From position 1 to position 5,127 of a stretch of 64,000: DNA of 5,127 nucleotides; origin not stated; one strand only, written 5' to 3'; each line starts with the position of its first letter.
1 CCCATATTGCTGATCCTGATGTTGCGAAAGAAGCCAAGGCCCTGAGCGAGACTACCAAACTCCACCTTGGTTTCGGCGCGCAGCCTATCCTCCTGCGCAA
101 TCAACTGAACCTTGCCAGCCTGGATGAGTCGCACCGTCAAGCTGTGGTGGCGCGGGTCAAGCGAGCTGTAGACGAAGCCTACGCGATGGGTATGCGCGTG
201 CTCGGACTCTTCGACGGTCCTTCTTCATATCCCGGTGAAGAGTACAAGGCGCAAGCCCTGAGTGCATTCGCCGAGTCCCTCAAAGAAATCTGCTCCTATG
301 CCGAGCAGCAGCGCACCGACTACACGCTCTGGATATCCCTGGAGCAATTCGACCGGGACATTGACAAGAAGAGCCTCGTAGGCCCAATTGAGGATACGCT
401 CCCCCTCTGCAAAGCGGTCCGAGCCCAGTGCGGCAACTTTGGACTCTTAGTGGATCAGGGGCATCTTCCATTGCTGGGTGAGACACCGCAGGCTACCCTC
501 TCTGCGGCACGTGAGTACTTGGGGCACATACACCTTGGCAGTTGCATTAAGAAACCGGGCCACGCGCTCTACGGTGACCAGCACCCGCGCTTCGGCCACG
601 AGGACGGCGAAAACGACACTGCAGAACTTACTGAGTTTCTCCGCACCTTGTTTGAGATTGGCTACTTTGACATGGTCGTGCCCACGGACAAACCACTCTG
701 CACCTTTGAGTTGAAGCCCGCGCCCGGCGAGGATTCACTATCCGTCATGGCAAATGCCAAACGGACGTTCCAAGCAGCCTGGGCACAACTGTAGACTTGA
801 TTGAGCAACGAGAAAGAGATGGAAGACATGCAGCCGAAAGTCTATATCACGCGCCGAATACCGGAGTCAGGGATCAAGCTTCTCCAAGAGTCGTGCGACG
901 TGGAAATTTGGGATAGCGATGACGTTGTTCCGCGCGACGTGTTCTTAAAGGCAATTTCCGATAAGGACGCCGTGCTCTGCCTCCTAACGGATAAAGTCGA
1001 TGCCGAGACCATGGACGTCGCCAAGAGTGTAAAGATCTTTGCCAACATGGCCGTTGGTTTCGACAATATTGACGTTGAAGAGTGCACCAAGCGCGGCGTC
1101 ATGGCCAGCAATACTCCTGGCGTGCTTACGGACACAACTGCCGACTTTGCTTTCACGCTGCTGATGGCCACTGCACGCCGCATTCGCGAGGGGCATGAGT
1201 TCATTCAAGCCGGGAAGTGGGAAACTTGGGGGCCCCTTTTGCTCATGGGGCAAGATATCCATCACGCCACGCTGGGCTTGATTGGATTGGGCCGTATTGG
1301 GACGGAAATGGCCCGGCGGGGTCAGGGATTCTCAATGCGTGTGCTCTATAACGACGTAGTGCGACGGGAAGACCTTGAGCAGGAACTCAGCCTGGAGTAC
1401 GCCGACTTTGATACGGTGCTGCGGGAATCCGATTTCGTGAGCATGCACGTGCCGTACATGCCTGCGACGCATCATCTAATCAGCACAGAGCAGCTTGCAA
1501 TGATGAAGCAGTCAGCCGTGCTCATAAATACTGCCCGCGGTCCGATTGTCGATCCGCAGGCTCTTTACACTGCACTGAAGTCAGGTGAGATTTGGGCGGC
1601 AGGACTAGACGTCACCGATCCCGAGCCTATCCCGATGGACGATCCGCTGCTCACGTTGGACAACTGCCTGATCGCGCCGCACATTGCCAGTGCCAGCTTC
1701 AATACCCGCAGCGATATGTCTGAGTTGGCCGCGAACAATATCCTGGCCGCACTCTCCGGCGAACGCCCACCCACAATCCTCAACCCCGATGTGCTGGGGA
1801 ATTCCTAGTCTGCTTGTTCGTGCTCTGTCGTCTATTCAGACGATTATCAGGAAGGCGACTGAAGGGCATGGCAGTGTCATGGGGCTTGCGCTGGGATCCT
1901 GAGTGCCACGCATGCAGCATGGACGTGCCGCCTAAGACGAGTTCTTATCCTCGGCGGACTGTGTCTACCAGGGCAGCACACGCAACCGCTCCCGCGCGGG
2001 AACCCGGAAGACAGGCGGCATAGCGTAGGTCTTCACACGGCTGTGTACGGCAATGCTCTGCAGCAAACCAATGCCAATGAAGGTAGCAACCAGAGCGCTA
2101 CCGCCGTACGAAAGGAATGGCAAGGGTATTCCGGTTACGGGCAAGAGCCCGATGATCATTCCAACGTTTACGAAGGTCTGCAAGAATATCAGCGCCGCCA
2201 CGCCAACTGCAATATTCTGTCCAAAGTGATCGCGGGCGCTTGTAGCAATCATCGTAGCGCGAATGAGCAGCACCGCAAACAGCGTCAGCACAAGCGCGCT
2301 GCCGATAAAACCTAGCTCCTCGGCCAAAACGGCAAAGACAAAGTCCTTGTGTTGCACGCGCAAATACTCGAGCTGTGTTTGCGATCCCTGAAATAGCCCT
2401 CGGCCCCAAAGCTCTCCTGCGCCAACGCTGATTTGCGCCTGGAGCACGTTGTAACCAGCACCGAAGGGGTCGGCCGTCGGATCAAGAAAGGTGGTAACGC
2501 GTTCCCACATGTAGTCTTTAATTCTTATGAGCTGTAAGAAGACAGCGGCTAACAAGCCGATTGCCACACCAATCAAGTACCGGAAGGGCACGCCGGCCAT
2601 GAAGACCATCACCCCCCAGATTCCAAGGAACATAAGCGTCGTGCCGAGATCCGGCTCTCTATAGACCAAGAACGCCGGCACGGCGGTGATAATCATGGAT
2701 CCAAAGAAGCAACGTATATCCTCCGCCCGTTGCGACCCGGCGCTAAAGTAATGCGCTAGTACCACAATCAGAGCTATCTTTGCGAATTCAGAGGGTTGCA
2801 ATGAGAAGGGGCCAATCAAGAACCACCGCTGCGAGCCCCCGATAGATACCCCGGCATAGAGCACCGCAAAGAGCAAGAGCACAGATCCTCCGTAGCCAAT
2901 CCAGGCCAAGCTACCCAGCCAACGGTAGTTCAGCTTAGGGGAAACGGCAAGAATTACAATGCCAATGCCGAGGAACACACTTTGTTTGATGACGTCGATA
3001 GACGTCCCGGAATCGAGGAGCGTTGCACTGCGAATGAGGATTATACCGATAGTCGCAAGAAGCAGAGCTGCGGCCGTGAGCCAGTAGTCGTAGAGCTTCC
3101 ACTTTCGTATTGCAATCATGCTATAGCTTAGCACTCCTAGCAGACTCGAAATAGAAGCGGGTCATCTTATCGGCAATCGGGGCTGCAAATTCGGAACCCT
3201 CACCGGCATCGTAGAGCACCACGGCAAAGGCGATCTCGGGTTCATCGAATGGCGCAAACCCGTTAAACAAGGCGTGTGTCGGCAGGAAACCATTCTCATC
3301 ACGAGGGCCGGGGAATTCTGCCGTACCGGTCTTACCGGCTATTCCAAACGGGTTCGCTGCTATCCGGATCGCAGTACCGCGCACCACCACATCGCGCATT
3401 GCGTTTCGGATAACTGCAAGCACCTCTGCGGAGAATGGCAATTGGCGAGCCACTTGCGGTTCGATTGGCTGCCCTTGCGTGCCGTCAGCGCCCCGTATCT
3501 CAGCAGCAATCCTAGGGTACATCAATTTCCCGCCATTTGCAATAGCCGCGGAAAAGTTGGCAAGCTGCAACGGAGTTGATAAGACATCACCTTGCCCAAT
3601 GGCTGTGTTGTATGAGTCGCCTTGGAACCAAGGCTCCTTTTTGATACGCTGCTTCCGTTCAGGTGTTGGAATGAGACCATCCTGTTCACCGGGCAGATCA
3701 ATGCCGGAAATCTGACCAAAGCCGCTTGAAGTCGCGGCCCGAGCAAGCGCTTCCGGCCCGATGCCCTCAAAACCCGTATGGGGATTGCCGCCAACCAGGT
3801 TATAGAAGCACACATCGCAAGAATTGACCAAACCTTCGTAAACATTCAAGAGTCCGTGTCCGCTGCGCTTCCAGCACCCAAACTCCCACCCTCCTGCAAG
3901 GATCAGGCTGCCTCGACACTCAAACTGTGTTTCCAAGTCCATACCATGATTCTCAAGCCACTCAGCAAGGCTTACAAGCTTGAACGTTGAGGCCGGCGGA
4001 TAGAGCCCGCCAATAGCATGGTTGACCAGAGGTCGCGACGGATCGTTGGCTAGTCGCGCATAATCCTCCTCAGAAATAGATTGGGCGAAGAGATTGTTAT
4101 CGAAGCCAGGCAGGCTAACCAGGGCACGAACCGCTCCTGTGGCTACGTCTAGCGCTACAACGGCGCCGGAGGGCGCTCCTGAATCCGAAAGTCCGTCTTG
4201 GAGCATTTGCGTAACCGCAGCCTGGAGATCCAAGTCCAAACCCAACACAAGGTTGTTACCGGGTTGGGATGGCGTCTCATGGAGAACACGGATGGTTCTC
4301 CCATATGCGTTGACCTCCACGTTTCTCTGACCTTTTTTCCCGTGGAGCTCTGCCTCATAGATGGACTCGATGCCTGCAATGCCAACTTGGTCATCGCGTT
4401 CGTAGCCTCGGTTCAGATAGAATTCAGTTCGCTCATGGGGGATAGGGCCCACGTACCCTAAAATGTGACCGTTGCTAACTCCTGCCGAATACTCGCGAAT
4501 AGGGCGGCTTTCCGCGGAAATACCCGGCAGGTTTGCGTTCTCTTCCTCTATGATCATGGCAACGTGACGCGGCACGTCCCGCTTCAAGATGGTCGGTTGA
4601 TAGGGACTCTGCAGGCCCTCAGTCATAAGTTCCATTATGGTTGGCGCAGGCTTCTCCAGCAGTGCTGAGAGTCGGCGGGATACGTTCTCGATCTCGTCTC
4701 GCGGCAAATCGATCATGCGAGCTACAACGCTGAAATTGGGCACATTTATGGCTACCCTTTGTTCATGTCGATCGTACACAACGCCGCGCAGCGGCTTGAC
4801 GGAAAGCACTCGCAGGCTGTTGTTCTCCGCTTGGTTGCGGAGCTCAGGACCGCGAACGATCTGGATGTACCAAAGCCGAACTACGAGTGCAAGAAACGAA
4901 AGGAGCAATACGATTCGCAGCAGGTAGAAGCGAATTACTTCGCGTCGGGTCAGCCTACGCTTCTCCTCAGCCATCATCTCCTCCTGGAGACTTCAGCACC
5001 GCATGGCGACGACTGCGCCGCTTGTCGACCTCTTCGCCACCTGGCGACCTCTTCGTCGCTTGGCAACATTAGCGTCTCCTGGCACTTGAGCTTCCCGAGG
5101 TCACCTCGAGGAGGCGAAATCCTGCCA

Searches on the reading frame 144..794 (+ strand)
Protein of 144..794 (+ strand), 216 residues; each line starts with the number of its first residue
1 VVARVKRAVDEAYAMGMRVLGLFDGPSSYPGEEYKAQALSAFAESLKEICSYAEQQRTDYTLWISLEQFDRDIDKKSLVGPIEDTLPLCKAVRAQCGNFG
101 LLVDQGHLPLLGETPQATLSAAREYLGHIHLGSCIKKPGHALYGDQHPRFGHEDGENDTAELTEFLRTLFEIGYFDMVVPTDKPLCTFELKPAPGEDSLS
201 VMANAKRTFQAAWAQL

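Call 56: search_protein_families(library=pfam, proteins=[window:144-794:+], max_evalue=0.00001)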
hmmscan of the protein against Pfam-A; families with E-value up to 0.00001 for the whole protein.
window:144-794:+ (216 aa): 1 family
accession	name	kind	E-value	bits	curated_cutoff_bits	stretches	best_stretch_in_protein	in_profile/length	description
PF01261.30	AP_endonuc_2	-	8e-14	52.4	31.1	1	2-176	67-223/249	Xylose isomerase-like TIM barrel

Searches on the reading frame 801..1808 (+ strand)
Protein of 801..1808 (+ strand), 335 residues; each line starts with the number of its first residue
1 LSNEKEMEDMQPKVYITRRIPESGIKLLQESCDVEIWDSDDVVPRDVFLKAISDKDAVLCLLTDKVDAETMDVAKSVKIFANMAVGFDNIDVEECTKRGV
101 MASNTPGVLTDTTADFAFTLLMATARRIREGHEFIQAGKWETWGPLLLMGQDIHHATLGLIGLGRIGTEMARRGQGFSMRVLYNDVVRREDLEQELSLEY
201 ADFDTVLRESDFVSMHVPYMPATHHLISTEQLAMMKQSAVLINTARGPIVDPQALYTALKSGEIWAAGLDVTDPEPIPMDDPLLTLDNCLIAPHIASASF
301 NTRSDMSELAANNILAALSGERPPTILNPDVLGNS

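Call 56: search_protein_families(library=pfam, proteins=[window:801-1808:+], max_evalue=0.00001)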
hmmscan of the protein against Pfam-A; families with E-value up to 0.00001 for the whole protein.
window:801-1808:+ (335 aa): 2 families
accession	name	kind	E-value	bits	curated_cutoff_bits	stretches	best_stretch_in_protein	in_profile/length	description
PF02826.25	2-Hacid_dh_C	-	3.6e-61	206.1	25.1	1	118-296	1-178/178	D-isomer specific 2-hydroxyacid dehydrogenase, NAD binding domain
PF00389.36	2-Hacid_dh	-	5.9e-29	100.9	24.6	1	14-328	1-134/134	D-isomer specific 2-hydroxyacid dehydrogenase, catalytic domain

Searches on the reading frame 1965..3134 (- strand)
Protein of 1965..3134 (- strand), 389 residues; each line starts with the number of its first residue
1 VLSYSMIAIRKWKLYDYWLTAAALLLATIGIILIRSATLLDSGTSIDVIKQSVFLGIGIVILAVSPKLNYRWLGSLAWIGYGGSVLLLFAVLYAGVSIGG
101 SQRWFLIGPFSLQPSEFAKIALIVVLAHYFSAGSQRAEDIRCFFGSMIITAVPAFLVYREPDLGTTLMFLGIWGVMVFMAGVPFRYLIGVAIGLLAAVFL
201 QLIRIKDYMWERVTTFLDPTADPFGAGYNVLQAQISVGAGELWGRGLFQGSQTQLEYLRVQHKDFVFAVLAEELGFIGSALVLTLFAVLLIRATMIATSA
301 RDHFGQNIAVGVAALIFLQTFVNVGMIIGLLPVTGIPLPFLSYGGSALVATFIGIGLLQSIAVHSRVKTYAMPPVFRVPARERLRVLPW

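Call 56: search_protein_families(library=pfam, proteins=[window:1965-3134:-], max_evalue=0.00001)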
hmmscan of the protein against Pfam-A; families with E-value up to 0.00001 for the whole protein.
window:1965-3134:- (389 aa): 1 family
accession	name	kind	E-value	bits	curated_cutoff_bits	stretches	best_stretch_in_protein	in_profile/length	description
PF01098.24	FTSW_RODA_SPOVE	-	4.6e-96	322.3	26.4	1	21-366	6-355/356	Cell cycle protein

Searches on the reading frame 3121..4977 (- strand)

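Call 56: search_protein_families(library=pfam, proteins=[window:3121-4977:-], max_evalue=0.00001)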
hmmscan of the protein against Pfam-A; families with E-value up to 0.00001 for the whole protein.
window:3121-4977:- (618 aa): 2 families
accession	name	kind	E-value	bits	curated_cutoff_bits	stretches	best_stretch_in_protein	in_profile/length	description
PF00905.27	Transpeptidase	-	4.8e-52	177.5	22.1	1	271-605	1-297/299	Penicillin binding protein transpeptidase domain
PF03717.20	PBP_dimer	-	1.1e-37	130.6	24.4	1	60-231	2-178/180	Penicillin-binding Protein dimerisation domain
